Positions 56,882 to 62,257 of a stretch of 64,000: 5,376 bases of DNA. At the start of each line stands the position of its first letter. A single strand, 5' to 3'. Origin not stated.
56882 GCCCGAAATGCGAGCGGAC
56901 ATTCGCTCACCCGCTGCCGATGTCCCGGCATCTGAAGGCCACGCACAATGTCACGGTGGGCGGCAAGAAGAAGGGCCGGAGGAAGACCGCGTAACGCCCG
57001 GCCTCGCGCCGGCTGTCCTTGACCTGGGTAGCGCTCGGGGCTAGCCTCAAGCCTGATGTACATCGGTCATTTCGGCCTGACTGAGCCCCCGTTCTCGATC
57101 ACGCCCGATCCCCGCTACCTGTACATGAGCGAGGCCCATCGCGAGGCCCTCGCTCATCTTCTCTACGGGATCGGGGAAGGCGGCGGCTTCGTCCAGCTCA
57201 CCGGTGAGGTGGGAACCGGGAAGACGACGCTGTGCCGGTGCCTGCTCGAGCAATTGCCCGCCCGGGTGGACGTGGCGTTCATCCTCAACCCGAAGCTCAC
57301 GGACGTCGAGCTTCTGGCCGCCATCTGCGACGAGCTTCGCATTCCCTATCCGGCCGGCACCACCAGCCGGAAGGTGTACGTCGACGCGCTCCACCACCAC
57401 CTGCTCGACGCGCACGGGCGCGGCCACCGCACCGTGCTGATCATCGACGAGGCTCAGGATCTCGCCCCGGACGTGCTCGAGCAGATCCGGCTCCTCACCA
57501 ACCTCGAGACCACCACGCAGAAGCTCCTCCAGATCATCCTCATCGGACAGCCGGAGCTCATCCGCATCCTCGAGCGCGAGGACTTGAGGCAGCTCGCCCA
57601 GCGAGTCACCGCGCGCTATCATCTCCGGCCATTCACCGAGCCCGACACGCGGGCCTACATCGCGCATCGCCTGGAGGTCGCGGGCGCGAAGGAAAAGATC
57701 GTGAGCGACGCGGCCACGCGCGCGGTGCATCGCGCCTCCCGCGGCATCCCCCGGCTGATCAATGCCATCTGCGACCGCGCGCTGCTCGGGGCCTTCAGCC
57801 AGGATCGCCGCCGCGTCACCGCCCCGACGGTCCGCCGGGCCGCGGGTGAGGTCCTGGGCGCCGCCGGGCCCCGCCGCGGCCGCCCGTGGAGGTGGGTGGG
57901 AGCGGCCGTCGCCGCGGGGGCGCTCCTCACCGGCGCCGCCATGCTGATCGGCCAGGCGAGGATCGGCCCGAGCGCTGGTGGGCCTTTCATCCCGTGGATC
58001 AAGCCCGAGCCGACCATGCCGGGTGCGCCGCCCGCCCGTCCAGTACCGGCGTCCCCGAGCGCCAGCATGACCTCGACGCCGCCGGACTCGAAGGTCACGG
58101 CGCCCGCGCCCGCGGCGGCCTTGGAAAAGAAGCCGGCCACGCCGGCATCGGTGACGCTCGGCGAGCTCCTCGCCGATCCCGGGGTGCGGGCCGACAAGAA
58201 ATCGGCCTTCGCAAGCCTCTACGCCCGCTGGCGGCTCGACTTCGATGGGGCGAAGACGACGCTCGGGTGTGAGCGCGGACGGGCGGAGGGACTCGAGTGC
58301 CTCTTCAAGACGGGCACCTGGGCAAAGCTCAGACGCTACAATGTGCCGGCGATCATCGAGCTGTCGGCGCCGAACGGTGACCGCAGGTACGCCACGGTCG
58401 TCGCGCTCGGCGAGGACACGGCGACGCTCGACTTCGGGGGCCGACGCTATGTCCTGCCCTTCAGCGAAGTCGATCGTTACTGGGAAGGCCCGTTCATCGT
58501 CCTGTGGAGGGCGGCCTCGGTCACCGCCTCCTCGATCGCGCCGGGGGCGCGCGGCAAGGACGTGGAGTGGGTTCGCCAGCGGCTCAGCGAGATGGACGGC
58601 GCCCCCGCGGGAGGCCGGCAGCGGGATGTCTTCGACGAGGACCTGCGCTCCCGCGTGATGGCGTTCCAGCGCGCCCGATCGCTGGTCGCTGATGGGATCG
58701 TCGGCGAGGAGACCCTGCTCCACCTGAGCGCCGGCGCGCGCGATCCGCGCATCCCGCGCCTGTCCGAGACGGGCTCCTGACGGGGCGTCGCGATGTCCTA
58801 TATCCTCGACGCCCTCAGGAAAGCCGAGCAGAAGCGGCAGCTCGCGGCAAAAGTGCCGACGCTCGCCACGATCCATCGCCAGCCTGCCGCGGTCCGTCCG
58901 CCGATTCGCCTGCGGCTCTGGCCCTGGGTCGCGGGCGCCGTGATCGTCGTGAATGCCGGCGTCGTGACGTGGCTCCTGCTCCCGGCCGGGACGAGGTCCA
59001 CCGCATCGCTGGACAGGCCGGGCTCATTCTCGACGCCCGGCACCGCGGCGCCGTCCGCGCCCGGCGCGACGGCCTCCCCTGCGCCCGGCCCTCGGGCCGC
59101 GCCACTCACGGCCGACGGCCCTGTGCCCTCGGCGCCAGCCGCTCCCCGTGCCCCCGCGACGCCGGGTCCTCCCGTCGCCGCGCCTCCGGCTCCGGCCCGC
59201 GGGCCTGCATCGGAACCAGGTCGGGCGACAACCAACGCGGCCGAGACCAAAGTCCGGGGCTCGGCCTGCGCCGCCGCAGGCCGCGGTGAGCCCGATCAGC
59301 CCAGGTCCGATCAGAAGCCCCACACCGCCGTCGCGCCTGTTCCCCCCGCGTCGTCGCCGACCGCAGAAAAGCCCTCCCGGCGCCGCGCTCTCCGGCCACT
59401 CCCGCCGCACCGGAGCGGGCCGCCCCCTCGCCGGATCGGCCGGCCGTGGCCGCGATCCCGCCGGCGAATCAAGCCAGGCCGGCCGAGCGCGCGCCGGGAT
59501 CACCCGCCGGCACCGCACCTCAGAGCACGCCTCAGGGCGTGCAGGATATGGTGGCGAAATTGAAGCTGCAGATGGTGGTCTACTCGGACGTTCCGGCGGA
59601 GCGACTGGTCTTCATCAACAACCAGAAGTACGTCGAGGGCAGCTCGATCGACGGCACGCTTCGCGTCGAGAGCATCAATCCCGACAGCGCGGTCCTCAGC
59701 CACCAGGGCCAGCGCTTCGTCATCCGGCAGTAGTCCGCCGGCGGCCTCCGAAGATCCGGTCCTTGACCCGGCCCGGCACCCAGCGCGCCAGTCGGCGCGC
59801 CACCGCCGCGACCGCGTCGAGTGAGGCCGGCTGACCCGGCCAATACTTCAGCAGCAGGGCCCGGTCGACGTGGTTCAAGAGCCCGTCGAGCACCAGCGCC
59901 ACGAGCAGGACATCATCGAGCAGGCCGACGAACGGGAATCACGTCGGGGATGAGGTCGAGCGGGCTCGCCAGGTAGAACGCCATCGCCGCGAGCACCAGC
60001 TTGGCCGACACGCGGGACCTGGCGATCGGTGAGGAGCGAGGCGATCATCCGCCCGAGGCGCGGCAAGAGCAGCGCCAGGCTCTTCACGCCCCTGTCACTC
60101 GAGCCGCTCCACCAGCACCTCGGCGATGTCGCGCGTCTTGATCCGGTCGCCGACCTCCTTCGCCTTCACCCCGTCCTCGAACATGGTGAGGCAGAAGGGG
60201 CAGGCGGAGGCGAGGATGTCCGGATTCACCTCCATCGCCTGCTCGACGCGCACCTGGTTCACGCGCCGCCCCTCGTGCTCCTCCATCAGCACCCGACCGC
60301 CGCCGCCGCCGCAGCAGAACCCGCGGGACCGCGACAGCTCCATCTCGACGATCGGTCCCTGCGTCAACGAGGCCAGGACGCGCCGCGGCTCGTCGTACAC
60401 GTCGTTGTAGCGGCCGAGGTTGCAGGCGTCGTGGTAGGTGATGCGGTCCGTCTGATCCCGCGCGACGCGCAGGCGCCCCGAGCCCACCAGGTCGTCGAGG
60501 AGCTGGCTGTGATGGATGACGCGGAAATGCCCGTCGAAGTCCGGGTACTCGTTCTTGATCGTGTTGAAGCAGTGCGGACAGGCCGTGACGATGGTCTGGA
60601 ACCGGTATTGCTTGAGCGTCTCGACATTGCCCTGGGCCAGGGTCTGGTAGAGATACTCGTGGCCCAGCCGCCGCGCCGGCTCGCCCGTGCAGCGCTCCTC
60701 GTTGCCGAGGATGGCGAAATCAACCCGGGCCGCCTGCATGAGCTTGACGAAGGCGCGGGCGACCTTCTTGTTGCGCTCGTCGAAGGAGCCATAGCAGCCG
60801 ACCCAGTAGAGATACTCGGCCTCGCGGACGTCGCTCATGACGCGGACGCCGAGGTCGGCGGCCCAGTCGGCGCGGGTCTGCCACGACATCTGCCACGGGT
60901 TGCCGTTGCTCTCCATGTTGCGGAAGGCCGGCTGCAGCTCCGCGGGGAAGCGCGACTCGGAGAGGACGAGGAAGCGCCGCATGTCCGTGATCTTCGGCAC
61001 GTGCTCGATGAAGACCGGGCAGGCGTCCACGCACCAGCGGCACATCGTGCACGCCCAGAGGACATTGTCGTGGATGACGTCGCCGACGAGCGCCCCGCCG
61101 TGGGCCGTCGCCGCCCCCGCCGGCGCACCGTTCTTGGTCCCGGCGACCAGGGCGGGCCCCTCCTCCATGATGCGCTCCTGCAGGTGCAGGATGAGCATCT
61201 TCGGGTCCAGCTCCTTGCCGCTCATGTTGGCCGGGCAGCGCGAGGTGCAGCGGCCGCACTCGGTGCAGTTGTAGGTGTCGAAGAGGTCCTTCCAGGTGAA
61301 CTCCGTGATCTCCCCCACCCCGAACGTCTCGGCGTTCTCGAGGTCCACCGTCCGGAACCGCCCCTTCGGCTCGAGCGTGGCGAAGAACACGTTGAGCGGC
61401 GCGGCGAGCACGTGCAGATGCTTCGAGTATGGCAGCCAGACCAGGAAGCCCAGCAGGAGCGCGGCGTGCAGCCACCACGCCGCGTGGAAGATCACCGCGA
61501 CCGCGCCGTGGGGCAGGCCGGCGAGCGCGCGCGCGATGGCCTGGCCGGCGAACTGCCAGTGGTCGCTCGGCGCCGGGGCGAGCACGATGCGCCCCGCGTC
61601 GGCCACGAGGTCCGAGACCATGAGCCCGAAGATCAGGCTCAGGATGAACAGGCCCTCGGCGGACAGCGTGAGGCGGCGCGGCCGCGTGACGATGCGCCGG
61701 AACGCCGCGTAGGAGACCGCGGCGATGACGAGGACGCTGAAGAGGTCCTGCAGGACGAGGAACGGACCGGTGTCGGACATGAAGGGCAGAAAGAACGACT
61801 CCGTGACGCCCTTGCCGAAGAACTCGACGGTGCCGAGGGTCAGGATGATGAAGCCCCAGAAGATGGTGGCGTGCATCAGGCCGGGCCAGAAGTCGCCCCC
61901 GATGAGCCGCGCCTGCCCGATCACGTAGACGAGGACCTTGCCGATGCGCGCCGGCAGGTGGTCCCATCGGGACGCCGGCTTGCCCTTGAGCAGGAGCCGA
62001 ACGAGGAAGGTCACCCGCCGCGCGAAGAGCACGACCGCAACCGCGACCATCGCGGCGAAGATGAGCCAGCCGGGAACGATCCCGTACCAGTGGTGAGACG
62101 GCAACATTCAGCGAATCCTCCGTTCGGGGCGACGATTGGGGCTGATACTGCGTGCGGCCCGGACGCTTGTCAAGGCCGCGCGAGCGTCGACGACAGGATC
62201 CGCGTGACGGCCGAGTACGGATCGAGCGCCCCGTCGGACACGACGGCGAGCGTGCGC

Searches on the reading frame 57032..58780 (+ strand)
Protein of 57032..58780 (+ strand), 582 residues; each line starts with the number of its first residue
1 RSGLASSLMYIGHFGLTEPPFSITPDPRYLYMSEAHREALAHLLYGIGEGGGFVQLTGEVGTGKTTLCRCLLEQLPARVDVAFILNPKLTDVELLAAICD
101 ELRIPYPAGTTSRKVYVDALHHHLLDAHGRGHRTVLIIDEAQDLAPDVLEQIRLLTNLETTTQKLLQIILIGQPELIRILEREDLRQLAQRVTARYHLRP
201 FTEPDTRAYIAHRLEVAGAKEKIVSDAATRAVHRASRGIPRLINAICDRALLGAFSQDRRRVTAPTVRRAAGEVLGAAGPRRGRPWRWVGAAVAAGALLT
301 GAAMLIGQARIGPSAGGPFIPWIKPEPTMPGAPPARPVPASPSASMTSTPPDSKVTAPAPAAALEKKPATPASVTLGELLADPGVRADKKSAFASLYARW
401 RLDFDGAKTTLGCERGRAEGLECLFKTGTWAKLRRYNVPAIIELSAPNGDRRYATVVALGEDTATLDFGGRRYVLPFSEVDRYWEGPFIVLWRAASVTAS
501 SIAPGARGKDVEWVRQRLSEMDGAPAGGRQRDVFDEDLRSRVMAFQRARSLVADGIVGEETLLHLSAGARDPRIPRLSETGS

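Call 70: search_protein_families(library=pfam, proteins=[window:57032-58780:+], max_evalue=0.00001)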
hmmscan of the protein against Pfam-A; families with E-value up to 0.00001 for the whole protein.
window:57032-58780:+ (582 aa): 4 families
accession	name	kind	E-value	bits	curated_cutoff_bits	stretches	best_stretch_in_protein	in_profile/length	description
PF13401.12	AAA_22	-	2.1e-27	96.4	27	1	50-180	4-130/130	AAA domain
PF13191.12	AAA_16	-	5.5e-16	60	32.6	1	30-165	2-164/167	AAA ATPase domain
PF01471.23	PG_binding_1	-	2.2e-10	41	23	1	507-562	1-54/57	Putative peptidoglycan binding domain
PF21327.3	GspA_C39-like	-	4.1e-06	27.6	27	1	396-492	4-97/97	GspA, peptidase C39-like domain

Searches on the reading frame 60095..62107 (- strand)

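Call 70: search_protein_families(library=pfam, proteins=[window:60095-62107:-], max_evalue=0.00001)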
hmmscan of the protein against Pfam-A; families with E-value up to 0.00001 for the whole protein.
window:60095-62107:- (670 aa): 5 families
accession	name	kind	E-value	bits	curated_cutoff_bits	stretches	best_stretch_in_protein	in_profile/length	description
PF02754.22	CCG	-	8.8e-34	115.9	20.6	2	556-643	1-84/85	Cysteine-rich domain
PF13187.11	Fer4_9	-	2.2e-09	37.7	27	1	280-364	1-48/52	4Fe-4S dicluster domain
PF13534.11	Fer4_17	-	2.1e-07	31.8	22.2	0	277-295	42-60/61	4Fe-4S dicluster domain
PF13237.11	Fer4_10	-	3.1e-07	30.7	25.5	1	276-364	4-53/53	4Fe-4S dicluster domain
PF13183.11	Fer4_8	-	6.5e-07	30.2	27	1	279-366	3-67/68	4Fe-4S dicluster domain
